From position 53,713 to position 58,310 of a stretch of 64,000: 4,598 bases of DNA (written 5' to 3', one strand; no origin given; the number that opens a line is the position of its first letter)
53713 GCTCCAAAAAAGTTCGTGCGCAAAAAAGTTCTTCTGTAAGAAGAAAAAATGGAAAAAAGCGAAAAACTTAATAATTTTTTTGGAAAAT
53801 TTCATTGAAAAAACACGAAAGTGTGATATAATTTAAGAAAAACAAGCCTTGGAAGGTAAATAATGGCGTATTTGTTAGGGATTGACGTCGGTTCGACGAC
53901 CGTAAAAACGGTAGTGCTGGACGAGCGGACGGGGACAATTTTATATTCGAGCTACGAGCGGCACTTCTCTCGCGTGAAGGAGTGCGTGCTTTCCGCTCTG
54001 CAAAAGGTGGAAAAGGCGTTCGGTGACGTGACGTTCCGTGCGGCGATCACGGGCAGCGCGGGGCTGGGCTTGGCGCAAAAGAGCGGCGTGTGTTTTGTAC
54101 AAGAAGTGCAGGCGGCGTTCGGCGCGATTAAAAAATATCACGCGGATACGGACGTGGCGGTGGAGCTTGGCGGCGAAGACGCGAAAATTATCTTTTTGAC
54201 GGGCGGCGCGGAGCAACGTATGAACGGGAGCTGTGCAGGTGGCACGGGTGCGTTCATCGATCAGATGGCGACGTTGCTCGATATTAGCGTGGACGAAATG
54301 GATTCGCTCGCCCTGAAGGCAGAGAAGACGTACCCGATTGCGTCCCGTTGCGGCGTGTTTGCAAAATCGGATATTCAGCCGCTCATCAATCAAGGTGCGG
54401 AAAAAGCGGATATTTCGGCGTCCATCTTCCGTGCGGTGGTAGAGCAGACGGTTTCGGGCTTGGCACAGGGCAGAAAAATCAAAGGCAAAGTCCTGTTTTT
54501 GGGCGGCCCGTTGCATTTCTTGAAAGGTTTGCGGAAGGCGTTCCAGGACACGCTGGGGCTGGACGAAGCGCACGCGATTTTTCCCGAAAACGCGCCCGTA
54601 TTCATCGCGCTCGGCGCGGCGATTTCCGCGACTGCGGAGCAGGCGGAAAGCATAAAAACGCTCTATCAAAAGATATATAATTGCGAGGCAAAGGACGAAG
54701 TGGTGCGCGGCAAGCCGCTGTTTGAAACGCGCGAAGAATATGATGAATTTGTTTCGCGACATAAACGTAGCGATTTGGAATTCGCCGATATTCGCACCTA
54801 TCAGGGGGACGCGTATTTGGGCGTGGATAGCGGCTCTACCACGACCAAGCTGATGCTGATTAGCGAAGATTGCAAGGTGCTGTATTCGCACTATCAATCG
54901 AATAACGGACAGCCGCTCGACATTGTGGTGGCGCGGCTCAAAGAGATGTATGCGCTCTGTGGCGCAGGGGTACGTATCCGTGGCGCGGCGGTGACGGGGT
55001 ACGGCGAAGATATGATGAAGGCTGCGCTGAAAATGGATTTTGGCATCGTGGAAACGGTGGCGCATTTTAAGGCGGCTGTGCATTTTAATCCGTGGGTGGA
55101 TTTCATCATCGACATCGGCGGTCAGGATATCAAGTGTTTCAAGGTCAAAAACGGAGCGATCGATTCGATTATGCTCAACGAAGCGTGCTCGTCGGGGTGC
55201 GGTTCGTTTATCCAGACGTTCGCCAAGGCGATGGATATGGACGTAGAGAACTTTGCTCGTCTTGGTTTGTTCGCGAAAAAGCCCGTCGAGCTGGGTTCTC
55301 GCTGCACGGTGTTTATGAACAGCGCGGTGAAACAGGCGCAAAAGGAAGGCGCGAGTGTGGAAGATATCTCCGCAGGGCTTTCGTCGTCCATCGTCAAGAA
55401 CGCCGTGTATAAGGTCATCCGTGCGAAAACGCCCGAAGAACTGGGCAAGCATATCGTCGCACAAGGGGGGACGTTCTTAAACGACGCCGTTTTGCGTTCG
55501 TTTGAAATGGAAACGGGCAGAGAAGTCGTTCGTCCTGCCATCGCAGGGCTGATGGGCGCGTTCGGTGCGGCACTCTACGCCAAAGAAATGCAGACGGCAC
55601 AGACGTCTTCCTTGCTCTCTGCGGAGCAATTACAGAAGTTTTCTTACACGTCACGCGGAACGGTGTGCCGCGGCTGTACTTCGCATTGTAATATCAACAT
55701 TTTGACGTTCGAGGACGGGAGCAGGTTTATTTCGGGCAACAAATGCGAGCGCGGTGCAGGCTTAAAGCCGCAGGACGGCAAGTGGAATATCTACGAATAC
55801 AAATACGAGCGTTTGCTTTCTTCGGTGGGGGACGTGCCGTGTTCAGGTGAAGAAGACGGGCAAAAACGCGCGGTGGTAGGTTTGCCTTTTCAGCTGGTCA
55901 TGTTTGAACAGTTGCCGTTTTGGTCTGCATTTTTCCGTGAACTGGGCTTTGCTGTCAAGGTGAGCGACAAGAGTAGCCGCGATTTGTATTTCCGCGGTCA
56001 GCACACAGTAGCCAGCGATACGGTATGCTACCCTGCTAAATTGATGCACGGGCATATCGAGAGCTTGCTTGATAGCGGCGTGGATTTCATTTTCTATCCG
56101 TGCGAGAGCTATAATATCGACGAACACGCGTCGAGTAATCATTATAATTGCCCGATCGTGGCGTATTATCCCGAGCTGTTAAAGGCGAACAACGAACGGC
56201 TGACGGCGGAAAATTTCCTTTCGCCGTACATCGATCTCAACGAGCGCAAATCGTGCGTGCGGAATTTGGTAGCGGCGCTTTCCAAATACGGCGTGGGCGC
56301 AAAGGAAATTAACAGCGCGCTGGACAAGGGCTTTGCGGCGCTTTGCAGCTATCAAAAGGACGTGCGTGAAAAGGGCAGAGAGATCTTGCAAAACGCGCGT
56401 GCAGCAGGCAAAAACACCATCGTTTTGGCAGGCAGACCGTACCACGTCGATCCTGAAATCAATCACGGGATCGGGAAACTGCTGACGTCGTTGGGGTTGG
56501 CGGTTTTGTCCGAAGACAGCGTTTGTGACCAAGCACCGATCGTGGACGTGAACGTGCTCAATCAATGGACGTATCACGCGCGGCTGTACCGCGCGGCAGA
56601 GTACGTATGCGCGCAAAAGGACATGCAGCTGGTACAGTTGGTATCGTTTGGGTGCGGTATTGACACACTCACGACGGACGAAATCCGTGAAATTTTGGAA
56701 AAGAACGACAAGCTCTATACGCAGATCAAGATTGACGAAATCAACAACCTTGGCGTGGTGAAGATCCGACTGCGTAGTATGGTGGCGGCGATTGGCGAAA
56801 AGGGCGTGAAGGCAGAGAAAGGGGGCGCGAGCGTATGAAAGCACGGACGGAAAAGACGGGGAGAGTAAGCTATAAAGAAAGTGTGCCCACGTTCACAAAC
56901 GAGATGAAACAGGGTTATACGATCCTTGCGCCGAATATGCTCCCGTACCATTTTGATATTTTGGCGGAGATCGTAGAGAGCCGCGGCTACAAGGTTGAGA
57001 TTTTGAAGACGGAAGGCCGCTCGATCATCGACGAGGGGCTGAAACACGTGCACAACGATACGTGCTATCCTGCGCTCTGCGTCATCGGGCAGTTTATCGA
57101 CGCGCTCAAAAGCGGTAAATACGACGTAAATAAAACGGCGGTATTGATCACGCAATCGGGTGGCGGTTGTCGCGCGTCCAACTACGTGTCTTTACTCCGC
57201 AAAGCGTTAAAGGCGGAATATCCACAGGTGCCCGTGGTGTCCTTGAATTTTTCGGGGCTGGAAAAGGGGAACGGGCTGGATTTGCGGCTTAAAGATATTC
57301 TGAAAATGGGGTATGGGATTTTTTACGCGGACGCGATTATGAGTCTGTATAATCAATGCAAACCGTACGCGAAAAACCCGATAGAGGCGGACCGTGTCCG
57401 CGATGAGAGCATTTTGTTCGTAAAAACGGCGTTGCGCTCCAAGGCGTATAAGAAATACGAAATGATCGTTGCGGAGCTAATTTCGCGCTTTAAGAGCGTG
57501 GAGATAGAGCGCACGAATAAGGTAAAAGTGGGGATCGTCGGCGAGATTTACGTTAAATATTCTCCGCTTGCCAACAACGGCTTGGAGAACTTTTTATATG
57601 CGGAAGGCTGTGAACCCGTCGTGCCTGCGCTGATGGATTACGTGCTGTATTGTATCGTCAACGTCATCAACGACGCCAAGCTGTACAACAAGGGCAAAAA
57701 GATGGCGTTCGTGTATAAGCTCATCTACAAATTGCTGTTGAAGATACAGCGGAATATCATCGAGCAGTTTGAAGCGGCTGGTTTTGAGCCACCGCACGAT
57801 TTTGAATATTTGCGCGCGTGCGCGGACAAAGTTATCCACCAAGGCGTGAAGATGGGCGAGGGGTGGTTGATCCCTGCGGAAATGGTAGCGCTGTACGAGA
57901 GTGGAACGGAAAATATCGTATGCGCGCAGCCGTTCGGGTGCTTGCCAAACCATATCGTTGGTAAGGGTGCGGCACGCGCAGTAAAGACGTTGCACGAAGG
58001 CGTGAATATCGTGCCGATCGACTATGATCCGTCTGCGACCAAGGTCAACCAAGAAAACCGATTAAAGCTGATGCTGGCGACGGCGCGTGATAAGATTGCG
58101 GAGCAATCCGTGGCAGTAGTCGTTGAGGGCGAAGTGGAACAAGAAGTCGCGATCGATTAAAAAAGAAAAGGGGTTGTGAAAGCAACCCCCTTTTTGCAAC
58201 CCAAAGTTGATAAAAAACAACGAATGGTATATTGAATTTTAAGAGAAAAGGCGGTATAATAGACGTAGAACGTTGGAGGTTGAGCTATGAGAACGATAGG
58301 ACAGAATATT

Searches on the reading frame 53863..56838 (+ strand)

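Call 65: search_protein_families(library=pfam, proteins=[window:53863-56838:+], max_evalue=0.0001)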
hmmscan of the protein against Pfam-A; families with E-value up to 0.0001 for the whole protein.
window:53863-56838:+ (991 aa): 3 families
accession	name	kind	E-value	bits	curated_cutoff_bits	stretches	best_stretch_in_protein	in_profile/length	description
PF09989.15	DUF2229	-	2.4e-74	250.1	29.4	1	672-887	2-218/218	CoA enzyme activase uncharacterised domain (DUF2229)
PF01869.26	BcrAD_BadFG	-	7.7e-60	203.1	31.5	2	319-573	1-271/271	BadF/BadG/BcrA/BcrD ATPase family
PF00370.27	FGGY_N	-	6.7e-05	23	28.8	0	3-34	1-31/245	FGGY family of carbohydrate kinases, N-terminal domain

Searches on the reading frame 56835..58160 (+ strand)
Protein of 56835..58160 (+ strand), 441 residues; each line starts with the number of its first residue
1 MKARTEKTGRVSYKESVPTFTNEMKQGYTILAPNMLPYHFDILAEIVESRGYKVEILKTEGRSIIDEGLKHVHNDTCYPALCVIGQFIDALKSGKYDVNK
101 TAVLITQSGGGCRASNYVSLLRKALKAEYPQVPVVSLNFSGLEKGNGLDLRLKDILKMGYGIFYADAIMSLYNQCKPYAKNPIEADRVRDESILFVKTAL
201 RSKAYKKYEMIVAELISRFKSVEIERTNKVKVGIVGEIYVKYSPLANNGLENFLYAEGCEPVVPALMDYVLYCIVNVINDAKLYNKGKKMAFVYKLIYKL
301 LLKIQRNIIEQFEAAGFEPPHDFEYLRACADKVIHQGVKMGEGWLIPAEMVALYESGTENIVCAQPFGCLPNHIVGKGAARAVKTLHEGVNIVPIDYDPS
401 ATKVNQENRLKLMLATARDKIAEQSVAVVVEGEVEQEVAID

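Call 65: search_protein_families(library=pfam, proteins=[window:56835-58160:+], max_evalue=0.0001)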
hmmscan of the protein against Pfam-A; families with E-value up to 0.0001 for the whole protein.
window:56835-58160:+ (441 aa): 1 family
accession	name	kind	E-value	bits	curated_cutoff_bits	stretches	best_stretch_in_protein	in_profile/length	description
PF09989.15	DUF2229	-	4.9e-07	30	29.4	0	40-91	14-66/218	CoA enzyme activase uncharacterised domain (DUF2229)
